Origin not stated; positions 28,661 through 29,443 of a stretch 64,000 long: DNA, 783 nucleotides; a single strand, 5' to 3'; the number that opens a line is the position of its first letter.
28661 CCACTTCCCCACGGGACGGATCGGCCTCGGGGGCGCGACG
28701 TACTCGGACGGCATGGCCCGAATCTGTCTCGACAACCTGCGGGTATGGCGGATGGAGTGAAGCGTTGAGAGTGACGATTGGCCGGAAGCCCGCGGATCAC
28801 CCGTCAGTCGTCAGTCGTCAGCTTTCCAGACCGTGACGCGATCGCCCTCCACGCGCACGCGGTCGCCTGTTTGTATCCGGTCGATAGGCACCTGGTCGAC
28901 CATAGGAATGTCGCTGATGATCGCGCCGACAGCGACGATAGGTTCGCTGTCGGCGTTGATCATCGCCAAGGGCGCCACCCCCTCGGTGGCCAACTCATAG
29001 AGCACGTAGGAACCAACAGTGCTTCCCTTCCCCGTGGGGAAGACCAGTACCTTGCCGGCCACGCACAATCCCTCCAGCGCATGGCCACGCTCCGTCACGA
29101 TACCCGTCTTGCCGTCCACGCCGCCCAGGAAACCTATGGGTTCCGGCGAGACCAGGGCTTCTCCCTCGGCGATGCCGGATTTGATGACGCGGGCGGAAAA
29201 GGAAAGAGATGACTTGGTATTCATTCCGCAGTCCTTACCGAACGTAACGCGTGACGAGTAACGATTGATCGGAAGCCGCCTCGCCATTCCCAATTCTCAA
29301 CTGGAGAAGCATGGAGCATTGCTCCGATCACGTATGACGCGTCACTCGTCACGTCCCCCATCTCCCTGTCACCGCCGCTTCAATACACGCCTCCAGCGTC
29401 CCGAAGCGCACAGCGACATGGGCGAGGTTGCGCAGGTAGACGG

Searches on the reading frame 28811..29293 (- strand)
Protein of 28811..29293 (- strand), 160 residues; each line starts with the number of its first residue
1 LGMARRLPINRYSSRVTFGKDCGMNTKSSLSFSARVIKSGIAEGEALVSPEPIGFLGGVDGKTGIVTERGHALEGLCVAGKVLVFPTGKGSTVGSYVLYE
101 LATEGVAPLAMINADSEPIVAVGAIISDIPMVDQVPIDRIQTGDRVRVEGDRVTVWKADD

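Call 5: search_protein_families(library=pfam, proteins=[window:28811-29293:-])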
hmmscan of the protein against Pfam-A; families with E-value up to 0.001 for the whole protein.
window:28811-29293:- (160 aa): 1 family
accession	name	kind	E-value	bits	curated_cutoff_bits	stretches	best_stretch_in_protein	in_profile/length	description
PF01989.23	AcnX_swivel_put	-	5.2e-33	113.2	27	1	53-132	1-80/80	Aconitase X swivel domain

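Call 7: search_protein_families(library=ncbifam, proteins=[window:28811-29293:-], max_evalue=0.001)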
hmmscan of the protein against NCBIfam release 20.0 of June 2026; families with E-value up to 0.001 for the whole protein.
window:28811-29293:- (160 aa): 2 families
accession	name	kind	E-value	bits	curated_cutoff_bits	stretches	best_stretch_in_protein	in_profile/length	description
NF003046.0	PRK03955.1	equivalog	2e-50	170.1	163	1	32-155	4-127/132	DUF126 domain-containing protein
NF051439.1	C3LHypDHLhpIPSEAE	equivalog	7.3e-23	80.8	700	1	36-145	2-111/555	cis-3-hydroxy-L-proline dehydratase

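Call 16: search_solved_structures(query=window:28811-29224:-, max_evalue=0.001, show_alignments=2)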
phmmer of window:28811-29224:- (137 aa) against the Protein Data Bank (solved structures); distinct sequences matched with E-value up to 0.001: 5.
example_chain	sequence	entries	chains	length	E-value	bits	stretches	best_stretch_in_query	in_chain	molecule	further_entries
7cnr_B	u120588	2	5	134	1.2e-36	128.9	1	11-130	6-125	UPF0107 protein TK1248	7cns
2hi6_A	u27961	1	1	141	1e-32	116.2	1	8-129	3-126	UPF0107 protein AF0055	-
7d2r_A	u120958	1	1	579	5.5e-19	71.7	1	9-121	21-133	cis-3-hydroxy-L-proline dehydratase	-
7cnp_A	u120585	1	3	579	5.8e-19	71.7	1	9-121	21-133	cis-3-hydroxy-L-proline dehydratase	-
7cnq_A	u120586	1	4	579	1.6e-18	70.3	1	9-121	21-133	cis-3-hydroxy-L-proline dehydratase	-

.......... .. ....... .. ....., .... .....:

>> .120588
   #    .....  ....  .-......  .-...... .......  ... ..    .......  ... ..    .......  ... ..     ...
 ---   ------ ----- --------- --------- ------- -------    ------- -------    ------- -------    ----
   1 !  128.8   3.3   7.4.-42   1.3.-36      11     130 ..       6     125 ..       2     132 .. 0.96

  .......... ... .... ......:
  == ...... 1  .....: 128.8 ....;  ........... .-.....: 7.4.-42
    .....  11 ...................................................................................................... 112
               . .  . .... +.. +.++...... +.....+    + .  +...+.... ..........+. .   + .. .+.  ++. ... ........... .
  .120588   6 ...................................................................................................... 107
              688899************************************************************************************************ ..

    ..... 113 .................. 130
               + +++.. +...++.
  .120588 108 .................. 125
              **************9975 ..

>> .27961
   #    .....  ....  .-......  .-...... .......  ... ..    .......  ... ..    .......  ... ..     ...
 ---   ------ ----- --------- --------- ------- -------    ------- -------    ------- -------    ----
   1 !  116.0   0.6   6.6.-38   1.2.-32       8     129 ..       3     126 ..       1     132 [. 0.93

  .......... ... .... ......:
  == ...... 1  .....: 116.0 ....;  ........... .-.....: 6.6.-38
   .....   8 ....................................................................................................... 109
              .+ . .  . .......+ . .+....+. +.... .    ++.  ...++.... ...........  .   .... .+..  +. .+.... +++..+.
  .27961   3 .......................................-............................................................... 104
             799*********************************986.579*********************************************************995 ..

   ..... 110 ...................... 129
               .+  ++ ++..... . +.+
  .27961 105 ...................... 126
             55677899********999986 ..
